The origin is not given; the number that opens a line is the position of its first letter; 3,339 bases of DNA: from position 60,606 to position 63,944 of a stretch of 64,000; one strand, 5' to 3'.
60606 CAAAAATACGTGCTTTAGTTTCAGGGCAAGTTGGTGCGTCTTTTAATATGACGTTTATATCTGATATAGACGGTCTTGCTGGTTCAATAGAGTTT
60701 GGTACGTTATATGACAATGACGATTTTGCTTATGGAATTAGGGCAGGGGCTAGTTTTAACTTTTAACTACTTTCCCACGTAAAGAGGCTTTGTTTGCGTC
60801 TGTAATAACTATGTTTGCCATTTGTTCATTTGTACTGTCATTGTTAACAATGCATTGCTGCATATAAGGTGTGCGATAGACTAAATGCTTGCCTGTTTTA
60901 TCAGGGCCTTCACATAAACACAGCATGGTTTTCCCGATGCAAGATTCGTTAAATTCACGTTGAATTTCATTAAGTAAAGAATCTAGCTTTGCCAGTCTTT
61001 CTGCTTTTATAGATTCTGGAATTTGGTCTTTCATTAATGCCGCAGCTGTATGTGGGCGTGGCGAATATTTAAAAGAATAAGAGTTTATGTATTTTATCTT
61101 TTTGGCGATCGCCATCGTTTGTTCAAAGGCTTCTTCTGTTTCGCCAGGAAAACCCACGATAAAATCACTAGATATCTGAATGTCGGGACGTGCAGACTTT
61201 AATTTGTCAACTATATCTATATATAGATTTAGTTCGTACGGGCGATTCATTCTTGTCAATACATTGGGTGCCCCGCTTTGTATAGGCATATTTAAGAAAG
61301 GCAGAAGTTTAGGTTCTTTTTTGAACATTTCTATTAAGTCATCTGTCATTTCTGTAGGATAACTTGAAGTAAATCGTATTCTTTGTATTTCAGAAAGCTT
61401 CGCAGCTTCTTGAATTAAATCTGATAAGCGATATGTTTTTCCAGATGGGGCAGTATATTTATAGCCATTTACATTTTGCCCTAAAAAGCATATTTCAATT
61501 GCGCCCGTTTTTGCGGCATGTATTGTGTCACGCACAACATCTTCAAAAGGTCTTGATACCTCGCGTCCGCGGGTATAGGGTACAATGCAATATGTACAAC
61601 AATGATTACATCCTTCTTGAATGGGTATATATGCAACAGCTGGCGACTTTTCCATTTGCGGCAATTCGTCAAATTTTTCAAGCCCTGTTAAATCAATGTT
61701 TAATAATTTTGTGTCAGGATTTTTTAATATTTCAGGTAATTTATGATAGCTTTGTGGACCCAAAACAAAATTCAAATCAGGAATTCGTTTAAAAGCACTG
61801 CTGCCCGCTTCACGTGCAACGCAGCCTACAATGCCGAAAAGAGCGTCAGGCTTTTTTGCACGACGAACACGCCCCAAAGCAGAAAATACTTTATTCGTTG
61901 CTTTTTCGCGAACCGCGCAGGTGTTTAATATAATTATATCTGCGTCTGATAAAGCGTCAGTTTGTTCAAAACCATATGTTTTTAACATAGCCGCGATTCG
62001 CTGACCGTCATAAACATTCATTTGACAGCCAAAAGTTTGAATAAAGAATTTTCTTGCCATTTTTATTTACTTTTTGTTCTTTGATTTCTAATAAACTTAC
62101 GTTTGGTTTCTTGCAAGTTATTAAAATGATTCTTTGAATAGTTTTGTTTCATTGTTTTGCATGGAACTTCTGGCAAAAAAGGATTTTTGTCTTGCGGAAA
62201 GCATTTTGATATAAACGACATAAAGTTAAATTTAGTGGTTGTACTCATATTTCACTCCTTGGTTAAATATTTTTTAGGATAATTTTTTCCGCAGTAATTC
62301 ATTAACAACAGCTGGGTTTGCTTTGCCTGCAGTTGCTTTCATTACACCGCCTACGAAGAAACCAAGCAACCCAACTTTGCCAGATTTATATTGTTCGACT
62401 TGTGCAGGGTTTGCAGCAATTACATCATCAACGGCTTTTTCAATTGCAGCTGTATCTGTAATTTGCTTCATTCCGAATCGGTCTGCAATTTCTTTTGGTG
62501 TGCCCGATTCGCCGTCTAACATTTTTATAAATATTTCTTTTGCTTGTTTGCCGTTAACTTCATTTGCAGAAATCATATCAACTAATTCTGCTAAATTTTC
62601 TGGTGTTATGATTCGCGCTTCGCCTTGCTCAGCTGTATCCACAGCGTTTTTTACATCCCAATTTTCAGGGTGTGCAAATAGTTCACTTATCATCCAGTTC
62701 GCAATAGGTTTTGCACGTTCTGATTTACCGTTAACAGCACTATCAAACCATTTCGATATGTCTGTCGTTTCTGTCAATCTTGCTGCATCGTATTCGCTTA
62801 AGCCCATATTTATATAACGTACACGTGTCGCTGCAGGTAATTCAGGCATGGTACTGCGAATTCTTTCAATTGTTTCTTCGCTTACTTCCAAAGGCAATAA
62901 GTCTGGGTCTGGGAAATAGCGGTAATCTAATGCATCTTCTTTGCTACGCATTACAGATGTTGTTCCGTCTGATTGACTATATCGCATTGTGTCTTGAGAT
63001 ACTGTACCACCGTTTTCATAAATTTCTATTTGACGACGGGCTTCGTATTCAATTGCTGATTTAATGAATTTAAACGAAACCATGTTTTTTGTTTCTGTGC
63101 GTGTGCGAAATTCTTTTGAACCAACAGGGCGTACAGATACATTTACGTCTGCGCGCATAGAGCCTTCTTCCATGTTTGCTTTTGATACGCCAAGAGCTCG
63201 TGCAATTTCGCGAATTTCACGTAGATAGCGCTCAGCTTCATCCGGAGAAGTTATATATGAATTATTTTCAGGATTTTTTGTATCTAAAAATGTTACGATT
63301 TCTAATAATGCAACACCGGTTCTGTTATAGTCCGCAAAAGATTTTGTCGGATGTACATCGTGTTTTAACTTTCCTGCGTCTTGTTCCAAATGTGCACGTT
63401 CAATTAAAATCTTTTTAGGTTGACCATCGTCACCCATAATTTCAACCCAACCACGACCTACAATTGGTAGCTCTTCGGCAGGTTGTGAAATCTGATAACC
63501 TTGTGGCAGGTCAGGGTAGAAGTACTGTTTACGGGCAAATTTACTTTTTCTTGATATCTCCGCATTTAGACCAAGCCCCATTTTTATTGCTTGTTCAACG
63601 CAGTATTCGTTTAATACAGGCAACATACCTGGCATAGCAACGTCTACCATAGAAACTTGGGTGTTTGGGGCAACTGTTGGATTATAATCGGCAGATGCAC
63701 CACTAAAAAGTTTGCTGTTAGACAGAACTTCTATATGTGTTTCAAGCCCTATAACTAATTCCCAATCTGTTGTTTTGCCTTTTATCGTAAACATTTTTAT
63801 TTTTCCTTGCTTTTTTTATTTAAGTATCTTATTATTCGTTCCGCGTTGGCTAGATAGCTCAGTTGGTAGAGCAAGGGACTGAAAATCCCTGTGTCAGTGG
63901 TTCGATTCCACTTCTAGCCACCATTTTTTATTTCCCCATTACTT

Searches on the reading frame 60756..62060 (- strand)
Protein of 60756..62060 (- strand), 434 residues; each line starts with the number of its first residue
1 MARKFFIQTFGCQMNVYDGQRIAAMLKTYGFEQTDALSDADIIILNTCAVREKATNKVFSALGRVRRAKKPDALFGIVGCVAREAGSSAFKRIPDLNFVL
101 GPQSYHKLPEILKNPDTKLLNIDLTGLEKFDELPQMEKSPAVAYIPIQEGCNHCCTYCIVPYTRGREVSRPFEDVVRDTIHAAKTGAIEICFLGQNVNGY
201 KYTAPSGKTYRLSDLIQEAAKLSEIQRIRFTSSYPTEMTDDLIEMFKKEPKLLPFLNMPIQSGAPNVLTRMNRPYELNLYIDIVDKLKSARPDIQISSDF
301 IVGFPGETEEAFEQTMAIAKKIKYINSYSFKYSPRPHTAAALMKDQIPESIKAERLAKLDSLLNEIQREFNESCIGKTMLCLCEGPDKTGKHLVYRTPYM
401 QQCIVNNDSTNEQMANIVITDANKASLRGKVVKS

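Call 30: search_protein_families(library=pfam, proteins=[window:60756-62060:-], max_evalue=1e-8)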
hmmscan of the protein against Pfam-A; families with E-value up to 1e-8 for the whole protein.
window:60756-62060:- (434 aa): 2 families
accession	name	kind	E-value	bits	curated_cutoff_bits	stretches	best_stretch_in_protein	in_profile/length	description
PF00919.26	UPF0004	-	1.2e-28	99.4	27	1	4-101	1-98/98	Uncharacterized protein family UPF0004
PF04055.27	Radical_SAM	-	2.5e-24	86.8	29.5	1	145-316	1-163/166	Radical SAM superfamily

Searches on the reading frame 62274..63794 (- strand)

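Call 30: search_protein_families(library=pfam, proteins=[window:62274-63794:-], max_evalue=1e-8)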
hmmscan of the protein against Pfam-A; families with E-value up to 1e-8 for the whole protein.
window:62274-63794:- (506 aa): 2 families
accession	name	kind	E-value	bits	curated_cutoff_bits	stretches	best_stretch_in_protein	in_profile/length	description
PF02934.20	GatB_N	-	7.2e-103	344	23.4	1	13-310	1-277/277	GatB/GatE catalytic domain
PF02637.23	GatB_Yqey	-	5.3e-43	146.9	27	1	349-505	2-148/148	GatB domain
